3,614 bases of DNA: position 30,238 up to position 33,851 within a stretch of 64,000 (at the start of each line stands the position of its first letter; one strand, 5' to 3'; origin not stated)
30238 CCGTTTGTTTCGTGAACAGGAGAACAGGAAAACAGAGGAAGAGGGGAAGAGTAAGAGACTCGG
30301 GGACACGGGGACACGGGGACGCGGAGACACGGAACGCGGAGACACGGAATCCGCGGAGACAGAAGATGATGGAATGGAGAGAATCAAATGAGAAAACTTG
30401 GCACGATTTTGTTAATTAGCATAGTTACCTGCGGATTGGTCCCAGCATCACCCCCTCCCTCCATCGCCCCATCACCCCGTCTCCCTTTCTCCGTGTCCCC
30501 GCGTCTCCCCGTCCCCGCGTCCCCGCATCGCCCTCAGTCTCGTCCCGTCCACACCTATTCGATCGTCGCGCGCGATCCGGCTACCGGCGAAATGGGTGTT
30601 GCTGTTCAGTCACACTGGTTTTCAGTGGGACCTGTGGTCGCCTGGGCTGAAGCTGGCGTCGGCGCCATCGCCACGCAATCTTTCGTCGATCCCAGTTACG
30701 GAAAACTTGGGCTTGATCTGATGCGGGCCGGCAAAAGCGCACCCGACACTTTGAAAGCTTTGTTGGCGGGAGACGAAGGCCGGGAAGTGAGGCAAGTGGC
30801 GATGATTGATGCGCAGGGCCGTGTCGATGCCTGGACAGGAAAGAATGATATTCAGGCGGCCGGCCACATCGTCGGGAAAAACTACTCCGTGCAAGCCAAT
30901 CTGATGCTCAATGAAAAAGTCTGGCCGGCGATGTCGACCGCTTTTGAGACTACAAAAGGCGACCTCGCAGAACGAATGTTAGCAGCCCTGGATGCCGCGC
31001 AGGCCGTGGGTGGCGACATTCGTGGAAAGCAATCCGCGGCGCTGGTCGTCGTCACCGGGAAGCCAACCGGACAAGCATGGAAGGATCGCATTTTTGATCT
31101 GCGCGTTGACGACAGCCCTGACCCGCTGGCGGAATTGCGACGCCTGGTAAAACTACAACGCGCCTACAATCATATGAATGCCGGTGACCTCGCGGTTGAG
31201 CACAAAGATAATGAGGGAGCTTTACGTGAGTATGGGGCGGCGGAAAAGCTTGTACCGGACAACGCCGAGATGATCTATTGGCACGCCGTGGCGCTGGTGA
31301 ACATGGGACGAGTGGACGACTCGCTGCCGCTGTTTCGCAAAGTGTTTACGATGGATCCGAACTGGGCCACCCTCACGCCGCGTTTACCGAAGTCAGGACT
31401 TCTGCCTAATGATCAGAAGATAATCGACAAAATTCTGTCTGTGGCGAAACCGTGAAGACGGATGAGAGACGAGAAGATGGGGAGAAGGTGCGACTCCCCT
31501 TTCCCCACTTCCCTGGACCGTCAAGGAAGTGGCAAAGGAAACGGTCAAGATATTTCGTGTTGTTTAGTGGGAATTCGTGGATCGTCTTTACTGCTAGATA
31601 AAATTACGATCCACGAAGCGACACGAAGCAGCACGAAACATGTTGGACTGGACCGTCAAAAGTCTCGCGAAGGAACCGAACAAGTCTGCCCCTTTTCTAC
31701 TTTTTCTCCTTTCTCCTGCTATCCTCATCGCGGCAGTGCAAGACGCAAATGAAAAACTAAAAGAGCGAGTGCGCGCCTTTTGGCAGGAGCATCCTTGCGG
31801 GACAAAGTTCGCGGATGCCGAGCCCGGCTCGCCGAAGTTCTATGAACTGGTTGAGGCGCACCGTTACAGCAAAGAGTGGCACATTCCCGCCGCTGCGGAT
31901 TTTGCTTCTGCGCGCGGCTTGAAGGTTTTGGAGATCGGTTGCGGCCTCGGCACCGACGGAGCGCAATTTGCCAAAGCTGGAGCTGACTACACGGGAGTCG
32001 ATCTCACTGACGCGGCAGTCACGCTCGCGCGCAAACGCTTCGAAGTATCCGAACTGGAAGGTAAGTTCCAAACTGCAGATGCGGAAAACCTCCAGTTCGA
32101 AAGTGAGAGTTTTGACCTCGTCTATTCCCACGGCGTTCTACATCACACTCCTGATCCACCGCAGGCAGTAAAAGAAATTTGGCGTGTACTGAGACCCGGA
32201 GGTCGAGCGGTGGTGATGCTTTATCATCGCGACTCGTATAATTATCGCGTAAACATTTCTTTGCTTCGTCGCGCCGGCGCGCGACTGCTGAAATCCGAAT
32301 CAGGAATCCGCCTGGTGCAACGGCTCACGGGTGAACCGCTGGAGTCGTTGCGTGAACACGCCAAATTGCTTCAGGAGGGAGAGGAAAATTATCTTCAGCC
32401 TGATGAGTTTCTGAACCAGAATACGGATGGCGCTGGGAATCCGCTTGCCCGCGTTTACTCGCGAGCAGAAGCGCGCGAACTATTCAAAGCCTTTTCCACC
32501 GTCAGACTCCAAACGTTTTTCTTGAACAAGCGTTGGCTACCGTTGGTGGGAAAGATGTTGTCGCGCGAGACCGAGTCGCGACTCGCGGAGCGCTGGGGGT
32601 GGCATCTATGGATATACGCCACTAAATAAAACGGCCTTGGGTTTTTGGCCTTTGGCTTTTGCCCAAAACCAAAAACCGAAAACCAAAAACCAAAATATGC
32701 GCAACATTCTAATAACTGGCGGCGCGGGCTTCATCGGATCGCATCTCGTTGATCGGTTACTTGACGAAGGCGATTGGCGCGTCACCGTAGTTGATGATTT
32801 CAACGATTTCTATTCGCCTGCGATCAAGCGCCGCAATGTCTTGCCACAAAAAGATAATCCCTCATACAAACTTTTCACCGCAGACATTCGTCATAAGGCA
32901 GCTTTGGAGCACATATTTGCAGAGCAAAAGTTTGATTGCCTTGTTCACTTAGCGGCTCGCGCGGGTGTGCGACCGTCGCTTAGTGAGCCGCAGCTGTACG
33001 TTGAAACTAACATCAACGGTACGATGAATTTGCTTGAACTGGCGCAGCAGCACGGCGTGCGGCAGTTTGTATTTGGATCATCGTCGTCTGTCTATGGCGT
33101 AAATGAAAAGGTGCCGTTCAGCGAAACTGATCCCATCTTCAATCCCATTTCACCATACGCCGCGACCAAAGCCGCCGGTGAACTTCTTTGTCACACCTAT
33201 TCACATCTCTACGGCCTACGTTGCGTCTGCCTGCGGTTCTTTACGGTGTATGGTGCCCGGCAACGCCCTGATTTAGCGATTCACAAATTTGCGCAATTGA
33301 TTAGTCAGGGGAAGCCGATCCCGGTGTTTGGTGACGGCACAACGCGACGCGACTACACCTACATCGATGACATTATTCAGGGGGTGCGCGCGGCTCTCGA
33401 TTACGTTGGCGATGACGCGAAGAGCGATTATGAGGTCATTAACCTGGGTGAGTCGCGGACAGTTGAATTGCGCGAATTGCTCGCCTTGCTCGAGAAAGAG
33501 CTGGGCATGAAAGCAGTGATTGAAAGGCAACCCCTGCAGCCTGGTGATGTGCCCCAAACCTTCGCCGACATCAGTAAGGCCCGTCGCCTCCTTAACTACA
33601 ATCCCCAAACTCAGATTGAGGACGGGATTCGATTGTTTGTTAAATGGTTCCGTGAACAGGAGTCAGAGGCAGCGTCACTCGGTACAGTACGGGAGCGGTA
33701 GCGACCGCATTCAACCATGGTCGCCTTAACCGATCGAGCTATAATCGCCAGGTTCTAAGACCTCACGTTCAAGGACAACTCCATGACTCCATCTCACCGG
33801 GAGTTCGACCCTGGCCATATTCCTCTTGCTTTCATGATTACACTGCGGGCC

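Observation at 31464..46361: Short-period arrays come in discrete flavours, form inverted arms with variable cargo, and fill the intercistronic spacers of the polysaccharide operon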

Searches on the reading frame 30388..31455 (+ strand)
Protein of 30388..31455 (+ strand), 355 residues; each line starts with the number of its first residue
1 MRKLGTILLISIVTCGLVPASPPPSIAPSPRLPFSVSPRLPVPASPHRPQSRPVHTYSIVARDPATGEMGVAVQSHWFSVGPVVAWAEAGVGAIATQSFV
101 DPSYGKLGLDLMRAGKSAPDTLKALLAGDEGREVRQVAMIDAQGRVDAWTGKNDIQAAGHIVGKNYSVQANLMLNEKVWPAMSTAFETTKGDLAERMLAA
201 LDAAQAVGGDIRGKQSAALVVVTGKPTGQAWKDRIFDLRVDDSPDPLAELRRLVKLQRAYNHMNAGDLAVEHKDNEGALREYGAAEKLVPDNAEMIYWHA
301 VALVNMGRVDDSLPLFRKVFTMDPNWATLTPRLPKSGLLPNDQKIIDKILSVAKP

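Call 10: search_protein_families(library=pfam, proteins=[window:30388-31455:+])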
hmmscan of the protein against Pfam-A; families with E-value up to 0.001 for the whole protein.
window:30388-31455:+ (355 aa): 5 families
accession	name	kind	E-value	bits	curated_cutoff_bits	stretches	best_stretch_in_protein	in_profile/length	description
PF06267.17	DUF1028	-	3.7e-73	245.9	26.2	1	56-250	1-193/193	Family of unknown function (DUF1028)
PF13432.12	TPR_16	-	0.00016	22.5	32.7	1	265-319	3-57/65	Tetratricopeptide repeat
PF13414.12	TPR_11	-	0.0003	20.9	26.8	1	266-307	1-42/42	TPR repeat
PF07719.23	TPR_2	-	0.00071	19.9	27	0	260-292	2-34/34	Tetratricopeptide repeat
PF14559.12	TPR_19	-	0.00095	19.9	25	0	270-325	2-57/68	Tetratricopeptide repeat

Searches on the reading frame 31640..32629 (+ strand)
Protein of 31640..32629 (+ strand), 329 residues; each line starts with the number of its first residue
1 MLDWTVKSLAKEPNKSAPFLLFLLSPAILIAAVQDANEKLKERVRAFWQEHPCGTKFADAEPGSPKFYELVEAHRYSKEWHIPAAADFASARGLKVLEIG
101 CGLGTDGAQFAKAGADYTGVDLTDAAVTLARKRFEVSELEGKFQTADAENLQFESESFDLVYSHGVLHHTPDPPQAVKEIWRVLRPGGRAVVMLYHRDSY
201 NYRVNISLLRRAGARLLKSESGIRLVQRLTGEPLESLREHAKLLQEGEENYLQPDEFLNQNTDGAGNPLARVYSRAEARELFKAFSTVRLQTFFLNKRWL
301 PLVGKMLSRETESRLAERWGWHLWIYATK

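Call 10: search_protein_families(library=pfam, proteins=[window:31640-32629:+])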
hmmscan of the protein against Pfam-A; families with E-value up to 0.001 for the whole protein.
window:31640-32629:+ (329 aa): 10 families
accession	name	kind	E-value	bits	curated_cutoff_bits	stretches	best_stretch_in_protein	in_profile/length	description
PF08241.18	Methyltransf_11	-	2.5e-27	95.8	21.2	1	97-191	1-94/95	Methyltransferase domain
PF13649.12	Methyltransf_25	-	8.8e-25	87.7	27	1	96-188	1-97/97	Methyltransferase domain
PF13847.12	Methyltransf_31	-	7.2e-22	78.1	27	1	92-193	3-110/145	Methyltransferase domain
PF08242.18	Methyltransf_12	-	4.7e-21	75.8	30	1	97-189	1-97/98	Methyltransferase domain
PF13489.12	Methyltransf_23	-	3.7e-16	59.7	27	1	90-203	20-124/164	Methyltransferase domain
PF01209.24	Ubie_methyltran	-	2.3e-11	43.9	20.1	1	80-194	35-153/233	ubiE/COQ5 methyltransferase family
PF05175.20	MTS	-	1.2e-05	25.5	23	1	92-172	31-113/170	Methyltransferase small domain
PF03291.22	mRNA_G-N7_MeTrfase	-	5.9e-05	22.8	26.6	1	90-137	59-108/315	mRNA (guanine-N(7))-methyltransferase domain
PF02353.26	CMAS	-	0.00013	21.8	27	1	92-189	62-161/273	Mycolic acid cyclopropane synthetase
PF08003.17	Methyltransf_9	-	0.00066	19.2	23.8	1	90-192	113-217/315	Protein of unknown function (DUF1698)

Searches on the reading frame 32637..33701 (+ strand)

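Call 10: search_protein_families(library=pfam, proteins=[window:32637-33701:+])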
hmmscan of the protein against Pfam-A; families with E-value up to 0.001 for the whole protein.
window:32637-33701:+ (354 aa): 9 families
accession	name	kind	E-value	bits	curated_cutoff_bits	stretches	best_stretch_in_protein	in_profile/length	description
PF16363.11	GDP_Man_Dehyd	-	2.8e-66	224.7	27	1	25-332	1-330/332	GDP-mannose 4,6 dehydratase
PF01370.27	Epimerase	-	1.4e-63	215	20.9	1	24-270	1-239/240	NAD dependent epimerase/dehydratase family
PF01073.25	3Beta_HSD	-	4.3e-23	82.2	22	1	25-257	1-232/280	3-beta hydroxysteroid dehydrogenase/isomerase family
PF02719.21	Polysacc_synt_2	-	2.9e-20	73.1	20.2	1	24-273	1-233/293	Polysaccharide biosynthesis protein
PF04321.23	RmlD_sub_bind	-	3.2e-19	69.5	27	1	23-259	2-202/287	RmlD substrate binding domain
PF07993.18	NAD_binding_4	-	2.2e-13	50.4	20.1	1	97-207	87-210/258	Male sterility protein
PF13460.12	NAD_binding_10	-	5.1e-08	33.4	27.2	1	28-180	1-127/184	NAD(P)H-binding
PF00106.31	adh_short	-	2.3e-05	24.4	26.6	1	23-190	2-165/195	short chain dehydrogenase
PF08659.16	KR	-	4.2e-05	24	22.6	1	24-159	3-147/180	KR domain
